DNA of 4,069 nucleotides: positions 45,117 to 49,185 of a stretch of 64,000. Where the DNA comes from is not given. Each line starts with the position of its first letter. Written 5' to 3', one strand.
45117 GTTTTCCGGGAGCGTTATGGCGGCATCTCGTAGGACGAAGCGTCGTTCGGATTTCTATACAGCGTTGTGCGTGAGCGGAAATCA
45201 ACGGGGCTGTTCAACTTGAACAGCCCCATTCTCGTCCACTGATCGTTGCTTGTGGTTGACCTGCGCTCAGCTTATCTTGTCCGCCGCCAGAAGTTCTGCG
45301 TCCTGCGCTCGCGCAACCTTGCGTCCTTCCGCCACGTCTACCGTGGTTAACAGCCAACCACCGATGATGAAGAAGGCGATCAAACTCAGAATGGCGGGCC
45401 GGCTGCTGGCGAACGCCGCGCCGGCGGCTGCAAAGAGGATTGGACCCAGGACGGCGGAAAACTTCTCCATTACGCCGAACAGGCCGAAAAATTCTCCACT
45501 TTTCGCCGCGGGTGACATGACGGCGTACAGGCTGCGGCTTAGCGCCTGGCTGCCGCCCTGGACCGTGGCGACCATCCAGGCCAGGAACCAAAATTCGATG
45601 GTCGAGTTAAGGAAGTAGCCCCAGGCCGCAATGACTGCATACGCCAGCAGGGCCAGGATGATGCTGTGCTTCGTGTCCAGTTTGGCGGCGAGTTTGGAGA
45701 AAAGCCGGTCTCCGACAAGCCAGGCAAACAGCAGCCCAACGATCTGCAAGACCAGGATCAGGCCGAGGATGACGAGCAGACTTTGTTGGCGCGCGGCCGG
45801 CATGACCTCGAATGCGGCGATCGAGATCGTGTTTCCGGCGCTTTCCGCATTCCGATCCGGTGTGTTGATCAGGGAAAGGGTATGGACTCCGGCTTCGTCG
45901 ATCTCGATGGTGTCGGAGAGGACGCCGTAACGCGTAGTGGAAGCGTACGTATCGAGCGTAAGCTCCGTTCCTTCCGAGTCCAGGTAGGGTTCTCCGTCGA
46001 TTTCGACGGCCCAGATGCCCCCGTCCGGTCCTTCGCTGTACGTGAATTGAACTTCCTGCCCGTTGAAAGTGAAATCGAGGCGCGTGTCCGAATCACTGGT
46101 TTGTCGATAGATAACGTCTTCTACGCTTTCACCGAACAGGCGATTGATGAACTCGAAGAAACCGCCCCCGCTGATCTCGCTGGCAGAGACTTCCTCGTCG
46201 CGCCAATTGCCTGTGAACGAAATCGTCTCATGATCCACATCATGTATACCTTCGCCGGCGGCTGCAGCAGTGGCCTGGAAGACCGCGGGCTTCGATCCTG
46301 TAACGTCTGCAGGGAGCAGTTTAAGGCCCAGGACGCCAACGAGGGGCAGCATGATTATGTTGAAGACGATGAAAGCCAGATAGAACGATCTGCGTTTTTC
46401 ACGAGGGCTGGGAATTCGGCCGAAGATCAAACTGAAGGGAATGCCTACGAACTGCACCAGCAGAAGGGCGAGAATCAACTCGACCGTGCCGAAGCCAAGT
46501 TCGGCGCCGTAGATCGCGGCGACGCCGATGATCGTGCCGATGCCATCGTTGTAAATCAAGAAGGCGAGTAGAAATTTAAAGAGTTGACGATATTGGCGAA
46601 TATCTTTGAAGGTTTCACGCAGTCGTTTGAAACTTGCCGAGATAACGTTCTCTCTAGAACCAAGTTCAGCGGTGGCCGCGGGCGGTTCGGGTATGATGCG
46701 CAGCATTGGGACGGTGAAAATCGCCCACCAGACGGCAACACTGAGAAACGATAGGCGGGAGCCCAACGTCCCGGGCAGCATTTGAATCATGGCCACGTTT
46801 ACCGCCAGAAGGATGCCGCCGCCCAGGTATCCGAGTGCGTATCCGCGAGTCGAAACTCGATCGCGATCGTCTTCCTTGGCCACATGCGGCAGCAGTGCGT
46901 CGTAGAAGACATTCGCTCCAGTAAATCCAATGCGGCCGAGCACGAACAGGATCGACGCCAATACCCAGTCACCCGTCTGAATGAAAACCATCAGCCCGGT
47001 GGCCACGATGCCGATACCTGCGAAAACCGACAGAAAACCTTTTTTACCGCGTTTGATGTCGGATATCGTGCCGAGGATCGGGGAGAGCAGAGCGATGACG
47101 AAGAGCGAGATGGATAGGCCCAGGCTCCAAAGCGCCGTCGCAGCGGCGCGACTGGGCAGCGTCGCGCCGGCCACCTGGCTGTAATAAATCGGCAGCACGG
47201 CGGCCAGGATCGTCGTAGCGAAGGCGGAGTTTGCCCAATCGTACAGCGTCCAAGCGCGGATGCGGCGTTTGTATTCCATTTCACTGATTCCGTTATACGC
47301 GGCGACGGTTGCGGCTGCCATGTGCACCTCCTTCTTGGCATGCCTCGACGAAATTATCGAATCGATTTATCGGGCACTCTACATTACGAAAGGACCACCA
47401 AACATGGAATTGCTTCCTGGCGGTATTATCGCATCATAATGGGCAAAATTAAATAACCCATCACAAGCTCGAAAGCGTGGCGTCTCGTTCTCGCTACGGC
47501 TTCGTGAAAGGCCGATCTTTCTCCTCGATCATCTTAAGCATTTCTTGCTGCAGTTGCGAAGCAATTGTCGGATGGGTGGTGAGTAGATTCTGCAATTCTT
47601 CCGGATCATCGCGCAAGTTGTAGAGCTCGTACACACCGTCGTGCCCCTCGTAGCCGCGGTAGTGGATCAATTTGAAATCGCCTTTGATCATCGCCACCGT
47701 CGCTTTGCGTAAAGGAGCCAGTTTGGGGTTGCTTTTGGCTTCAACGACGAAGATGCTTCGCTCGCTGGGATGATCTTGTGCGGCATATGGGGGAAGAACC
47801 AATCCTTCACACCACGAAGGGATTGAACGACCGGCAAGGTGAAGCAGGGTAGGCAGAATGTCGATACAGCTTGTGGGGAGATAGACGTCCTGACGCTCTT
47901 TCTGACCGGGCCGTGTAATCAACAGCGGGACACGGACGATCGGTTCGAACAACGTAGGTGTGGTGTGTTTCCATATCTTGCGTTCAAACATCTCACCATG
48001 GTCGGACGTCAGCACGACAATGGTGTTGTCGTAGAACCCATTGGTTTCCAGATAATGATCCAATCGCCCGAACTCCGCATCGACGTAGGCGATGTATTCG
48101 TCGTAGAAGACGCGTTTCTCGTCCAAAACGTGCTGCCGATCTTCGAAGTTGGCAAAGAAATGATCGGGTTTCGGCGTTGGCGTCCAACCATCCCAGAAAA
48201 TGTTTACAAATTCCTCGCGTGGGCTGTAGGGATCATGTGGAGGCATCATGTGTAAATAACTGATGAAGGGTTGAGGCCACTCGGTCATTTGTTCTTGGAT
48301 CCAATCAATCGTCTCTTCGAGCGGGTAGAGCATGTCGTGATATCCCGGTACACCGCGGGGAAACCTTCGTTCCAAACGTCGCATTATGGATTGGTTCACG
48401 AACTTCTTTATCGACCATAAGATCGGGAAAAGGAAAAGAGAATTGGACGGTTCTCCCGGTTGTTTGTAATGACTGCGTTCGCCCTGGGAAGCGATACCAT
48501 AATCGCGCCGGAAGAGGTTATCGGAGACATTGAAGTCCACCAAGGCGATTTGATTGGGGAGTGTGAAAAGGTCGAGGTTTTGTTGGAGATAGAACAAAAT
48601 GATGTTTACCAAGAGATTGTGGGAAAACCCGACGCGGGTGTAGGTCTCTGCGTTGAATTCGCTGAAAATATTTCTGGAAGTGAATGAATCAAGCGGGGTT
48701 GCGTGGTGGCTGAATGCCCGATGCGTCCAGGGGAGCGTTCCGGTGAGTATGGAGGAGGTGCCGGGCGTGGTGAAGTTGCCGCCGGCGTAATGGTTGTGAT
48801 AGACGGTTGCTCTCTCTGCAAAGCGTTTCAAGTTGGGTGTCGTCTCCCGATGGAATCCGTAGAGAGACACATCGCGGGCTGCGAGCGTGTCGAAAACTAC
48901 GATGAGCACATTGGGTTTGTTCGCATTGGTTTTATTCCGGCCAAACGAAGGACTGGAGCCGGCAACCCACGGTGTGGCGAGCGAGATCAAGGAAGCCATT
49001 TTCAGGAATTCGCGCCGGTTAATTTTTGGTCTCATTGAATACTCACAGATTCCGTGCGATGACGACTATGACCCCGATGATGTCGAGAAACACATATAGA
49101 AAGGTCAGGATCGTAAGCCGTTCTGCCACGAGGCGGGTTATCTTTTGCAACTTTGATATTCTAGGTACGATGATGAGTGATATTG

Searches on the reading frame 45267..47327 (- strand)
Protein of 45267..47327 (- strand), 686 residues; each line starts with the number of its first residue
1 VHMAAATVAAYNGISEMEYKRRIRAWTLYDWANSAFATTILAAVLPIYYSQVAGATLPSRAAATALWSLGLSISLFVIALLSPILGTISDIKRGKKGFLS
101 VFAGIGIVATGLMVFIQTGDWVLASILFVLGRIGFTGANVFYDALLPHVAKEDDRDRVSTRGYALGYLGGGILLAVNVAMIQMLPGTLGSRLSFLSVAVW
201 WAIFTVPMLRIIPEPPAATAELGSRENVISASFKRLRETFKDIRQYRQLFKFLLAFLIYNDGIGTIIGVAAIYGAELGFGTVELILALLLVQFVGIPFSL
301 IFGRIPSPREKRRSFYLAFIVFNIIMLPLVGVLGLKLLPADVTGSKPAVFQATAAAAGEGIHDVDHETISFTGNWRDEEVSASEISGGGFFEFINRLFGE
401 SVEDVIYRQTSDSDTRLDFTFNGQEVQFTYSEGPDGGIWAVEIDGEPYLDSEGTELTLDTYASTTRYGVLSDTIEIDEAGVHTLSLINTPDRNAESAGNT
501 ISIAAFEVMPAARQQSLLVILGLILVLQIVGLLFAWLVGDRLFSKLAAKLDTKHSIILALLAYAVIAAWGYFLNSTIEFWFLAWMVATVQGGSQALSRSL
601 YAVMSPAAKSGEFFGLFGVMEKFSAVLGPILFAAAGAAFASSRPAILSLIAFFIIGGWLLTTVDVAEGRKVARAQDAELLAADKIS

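Call 110: search_protein_families(library=pfam, proteins=[window:45267-47327:-], max_evalue=0.00001)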
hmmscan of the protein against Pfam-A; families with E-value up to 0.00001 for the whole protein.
window:45267-47327:- (686 aa): 3 families
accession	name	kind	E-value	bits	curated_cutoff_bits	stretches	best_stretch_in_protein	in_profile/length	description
PF11700.14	ATG22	-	8.5e-67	226.3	24.1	2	69-335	75-374/482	Vacuole effluxer Atg22 like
PF07690.21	MFS_1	-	5.1e-16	59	33.4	1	34-335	8-291/347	Major Facilitator Superfamily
PF13347.12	MFS_2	-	1.4e-07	30.9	27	1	36-318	11-295/427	MFS/sugar transport protein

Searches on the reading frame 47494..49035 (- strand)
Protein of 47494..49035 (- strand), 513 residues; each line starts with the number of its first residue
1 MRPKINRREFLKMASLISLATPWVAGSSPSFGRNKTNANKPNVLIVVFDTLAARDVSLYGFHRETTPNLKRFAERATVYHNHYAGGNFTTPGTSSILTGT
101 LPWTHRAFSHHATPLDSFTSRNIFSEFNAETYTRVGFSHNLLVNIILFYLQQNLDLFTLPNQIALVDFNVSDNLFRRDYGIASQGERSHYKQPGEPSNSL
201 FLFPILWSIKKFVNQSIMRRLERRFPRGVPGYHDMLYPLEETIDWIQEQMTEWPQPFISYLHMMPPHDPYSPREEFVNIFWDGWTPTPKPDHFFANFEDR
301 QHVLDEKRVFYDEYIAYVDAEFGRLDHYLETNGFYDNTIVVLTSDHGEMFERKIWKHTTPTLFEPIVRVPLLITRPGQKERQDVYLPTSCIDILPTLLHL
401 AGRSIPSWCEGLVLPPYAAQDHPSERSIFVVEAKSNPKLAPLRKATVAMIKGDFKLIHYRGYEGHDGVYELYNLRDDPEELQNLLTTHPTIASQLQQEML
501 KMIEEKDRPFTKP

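Call 110: search_protein_families(library=pfam, proteins=[window:47494-49035:-], max_evalue=0.00001)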
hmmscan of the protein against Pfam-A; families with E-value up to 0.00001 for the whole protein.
window:47494-49035:- (513 aa): 3 families
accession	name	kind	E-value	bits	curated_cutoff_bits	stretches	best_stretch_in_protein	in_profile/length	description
PF00884.28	Sulfatase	-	1.4e-38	133.4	25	1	41-402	1-300/301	Sulfatase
PF16347.10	SGSH_C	-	1.2e-12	48.7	29.3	1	362-503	11-152/154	N-sulphoglucosamine sulphohydrolase, C-terminal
PF01663.27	Phosphodiest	-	1.9e-08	34.8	23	0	43-106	1-61/342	Type I phosphodiesterase / nucleotide pyrophosphatase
